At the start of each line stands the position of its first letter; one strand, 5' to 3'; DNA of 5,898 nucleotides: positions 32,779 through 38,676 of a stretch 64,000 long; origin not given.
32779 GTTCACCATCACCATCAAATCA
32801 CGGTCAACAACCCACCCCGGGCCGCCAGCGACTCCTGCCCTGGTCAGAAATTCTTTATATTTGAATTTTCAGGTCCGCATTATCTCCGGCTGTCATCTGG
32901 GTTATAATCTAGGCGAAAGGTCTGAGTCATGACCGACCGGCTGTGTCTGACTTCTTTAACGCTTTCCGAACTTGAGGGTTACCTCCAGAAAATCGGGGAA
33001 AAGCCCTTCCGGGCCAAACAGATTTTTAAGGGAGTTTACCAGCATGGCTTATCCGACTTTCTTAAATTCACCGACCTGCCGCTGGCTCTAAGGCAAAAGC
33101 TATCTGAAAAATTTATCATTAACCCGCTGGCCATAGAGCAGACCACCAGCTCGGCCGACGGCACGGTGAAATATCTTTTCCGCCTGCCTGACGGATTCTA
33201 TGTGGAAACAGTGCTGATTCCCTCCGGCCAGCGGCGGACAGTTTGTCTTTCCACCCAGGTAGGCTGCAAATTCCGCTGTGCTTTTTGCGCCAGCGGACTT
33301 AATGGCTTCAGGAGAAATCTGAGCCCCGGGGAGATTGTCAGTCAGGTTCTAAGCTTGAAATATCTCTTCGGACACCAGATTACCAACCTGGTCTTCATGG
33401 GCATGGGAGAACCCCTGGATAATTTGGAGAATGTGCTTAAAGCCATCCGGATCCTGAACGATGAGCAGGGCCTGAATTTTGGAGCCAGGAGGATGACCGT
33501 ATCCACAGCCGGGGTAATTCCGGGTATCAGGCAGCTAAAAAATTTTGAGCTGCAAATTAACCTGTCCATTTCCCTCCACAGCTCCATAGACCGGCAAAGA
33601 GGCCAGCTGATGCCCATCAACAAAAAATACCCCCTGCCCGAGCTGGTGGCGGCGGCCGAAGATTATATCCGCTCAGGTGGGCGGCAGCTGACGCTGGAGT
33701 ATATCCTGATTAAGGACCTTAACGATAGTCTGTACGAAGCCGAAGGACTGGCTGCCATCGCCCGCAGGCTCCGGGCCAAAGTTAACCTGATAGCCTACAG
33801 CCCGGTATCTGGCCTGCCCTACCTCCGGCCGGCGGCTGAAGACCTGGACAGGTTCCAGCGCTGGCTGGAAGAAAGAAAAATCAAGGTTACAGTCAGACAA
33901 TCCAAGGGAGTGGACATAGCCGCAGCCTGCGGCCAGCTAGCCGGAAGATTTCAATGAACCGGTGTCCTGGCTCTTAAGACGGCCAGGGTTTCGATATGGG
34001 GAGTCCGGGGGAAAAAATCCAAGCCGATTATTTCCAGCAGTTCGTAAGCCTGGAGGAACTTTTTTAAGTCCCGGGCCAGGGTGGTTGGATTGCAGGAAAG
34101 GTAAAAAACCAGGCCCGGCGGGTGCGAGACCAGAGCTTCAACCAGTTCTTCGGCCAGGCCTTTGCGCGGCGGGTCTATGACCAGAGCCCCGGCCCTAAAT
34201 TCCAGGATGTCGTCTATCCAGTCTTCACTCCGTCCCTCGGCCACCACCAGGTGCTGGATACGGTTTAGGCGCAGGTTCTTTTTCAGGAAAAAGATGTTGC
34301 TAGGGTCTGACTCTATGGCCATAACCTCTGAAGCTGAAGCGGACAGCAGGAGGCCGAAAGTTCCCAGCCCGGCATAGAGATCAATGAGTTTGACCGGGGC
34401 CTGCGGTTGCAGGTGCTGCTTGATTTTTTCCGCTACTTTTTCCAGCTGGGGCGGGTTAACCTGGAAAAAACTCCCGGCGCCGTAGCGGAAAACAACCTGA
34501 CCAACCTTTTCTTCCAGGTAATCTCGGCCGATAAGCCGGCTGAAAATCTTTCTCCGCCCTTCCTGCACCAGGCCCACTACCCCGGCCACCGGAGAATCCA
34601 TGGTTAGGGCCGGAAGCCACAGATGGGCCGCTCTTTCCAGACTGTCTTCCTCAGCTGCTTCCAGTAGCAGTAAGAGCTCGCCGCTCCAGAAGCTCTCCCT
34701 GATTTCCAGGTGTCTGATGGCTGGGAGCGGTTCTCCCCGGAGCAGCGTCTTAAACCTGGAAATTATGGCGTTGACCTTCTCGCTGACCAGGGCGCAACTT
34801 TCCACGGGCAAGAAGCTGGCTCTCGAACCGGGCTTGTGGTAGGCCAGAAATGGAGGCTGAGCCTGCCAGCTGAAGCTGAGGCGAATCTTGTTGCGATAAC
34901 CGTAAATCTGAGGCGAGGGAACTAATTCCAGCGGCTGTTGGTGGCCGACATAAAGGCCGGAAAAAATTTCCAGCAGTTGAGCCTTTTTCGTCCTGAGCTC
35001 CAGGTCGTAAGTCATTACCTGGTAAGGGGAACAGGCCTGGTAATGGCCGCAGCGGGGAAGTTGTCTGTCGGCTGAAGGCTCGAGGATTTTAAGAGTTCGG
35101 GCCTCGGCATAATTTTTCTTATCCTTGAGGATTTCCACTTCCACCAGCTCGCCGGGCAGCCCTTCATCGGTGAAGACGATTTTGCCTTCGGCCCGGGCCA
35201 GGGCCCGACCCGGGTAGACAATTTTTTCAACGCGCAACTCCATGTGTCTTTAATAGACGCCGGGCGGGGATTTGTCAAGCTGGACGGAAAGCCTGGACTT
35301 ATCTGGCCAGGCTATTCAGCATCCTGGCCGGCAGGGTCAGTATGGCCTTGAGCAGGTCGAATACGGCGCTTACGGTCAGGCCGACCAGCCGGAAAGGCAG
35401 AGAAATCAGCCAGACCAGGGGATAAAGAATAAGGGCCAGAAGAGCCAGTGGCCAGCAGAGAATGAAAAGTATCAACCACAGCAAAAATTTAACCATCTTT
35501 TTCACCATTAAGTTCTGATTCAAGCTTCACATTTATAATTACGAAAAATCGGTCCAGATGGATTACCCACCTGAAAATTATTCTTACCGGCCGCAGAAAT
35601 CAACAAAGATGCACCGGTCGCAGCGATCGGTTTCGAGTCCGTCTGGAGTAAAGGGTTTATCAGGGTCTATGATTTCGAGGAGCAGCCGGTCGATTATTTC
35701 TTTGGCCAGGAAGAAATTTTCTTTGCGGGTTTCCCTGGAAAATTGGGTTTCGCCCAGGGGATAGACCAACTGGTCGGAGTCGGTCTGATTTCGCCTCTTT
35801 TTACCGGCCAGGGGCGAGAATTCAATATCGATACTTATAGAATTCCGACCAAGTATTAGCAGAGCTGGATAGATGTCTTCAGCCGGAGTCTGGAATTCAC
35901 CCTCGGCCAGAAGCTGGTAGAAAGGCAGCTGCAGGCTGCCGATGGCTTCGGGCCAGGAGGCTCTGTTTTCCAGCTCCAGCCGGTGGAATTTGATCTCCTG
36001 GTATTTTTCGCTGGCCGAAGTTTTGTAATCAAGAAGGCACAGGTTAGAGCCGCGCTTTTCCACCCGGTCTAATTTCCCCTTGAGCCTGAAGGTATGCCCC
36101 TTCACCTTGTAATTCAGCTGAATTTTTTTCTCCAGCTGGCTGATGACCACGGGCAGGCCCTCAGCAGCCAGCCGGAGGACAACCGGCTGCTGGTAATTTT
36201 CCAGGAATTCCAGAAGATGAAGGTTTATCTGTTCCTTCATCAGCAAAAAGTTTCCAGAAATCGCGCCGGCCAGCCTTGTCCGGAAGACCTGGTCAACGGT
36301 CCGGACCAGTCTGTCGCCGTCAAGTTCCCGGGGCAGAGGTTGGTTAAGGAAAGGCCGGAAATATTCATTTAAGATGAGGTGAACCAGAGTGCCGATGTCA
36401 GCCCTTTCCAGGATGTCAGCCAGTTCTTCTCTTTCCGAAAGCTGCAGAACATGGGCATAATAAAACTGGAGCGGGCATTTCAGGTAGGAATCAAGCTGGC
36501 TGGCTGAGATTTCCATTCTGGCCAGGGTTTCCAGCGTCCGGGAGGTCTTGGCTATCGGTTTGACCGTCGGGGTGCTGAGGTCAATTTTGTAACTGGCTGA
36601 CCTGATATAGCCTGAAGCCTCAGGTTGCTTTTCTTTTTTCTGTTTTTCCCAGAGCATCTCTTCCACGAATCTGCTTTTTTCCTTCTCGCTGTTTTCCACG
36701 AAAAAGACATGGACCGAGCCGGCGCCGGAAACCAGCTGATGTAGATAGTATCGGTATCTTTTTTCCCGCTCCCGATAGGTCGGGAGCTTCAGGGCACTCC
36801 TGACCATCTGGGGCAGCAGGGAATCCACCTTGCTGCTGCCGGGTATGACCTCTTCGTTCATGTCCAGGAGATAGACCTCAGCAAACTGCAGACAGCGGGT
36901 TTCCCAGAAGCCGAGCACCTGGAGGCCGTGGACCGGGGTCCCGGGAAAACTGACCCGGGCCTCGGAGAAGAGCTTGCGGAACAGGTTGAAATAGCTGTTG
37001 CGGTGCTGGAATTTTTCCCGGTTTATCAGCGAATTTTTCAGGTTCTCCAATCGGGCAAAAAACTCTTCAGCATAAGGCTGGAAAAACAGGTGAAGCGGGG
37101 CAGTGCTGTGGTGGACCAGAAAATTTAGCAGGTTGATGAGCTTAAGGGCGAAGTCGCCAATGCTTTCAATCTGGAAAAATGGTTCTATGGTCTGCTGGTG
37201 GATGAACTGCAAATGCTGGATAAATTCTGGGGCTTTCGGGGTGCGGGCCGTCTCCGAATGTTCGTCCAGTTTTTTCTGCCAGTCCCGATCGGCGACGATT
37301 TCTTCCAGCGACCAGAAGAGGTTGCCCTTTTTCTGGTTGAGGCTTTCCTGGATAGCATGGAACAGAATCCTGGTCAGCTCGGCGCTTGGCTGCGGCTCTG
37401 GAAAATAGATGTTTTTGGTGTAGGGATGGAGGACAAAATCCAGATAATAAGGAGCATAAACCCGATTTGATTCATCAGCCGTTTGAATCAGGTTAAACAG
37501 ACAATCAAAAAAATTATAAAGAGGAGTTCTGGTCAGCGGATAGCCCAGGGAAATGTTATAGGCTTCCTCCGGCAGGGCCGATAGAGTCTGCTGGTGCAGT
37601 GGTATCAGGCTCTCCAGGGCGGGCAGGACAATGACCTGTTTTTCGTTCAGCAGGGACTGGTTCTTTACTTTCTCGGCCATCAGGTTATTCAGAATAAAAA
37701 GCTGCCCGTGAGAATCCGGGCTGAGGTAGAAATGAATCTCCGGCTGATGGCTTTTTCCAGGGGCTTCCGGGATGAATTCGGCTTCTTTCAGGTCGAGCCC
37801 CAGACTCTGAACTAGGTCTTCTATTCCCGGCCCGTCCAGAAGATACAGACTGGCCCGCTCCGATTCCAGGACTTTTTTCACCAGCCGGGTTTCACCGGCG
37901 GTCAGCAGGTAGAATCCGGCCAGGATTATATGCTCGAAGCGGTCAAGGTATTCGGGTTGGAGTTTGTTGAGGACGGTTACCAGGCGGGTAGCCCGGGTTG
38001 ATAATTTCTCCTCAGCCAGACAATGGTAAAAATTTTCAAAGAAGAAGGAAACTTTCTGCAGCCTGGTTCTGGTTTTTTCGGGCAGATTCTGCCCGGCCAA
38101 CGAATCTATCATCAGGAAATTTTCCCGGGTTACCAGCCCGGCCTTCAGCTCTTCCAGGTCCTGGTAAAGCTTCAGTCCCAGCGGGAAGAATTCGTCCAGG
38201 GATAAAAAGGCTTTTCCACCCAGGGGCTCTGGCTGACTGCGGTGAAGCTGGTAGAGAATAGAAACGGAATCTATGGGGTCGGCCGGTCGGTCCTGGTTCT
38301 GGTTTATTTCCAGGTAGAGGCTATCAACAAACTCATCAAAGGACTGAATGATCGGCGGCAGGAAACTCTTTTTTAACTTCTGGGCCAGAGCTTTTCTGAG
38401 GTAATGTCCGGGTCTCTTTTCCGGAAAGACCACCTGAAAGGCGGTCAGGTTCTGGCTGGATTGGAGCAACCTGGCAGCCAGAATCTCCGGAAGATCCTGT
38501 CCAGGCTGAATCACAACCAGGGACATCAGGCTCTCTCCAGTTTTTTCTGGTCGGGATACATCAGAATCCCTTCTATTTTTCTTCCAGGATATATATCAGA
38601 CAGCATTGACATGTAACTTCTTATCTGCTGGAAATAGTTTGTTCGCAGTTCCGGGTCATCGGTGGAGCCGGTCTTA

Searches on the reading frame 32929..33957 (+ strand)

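Call 58: search_protein_families(library=pfam, proteins=[window:32929-33957:+], max_evalue=0.00001)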
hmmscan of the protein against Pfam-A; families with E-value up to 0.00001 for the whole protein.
window:32929-33957:+ (342 aa): 2 families
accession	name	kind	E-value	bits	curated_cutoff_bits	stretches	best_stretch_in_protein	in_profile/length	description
PF21016.3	RlmN_N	-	2.8e-16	59.4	24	1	7-64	3-60/60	Ribosomal RNA large subunit methyltransferase N-terminal domain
PF04055.27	Radical_SAM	-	3.3e-15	57.1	29.5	1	108-267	2-157/166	Radical SAM superfamily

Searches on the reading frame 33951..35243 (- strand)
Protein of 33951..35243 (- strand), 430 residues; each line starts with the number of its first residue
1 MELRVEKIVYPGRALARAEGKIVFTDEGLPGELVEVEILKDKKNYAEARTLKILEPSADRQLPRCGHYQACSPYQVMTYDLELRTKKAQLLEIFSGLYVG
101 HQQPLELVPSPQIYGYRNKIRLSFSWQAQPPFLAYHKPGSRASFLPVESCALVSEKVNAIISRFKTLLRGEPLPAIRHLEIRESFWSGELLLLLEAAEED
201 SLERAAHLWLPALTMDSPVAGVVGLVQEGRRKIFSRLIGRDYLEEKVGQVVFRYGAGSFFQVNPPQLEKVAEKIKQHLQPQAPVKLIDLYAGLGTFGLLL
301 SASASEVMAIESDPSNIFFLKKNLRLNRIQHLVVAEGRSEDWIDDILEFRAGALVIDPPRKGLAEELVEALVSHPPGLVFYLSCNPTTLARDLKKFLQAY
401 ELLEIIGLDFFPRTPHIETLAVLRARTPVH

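Call 58: search_protein_families(library=pfam, proteins=[window:33951-35243:-], max_evalue=0.00001)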
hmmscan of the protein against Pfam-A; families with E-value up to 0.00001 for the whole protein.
window:33951-35243:- (430 aa): 3 families
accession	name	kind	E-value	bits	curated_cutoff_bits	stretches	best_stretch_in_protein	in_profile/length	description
PF05958.17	tRNA_U5-meth_tr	-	2.5e-21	76.5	23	1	79-423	2-354/357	tRNA (Uracil-5-)-methyltransferase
PF02475.24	TRM5-TYW2_MTfase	-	1.6e-08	35.1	28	1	285-337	39-94/164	TRM5/TYW2 methyltransferase domain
PF01938.26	TRAM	-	3.5e-08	33.6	21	1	2-49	9-59/61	TRAM domain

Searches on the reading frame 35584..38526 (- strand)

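Call 58: search_protein_families(library=pfam, proteins=[window:35584-38526:-], max_evalue=0.00001)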
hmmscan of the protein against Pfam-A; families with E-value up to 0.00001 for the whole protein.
window:35584-38526:- (980 aa): 1 family
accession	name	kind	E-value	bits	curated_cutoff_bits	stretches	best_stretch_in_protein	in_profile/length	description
PF12705.13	PDDEXK_1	-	1.8e-29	103.8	22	1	673-978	2-246/247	PD-(D/E)XK nuclease superfamily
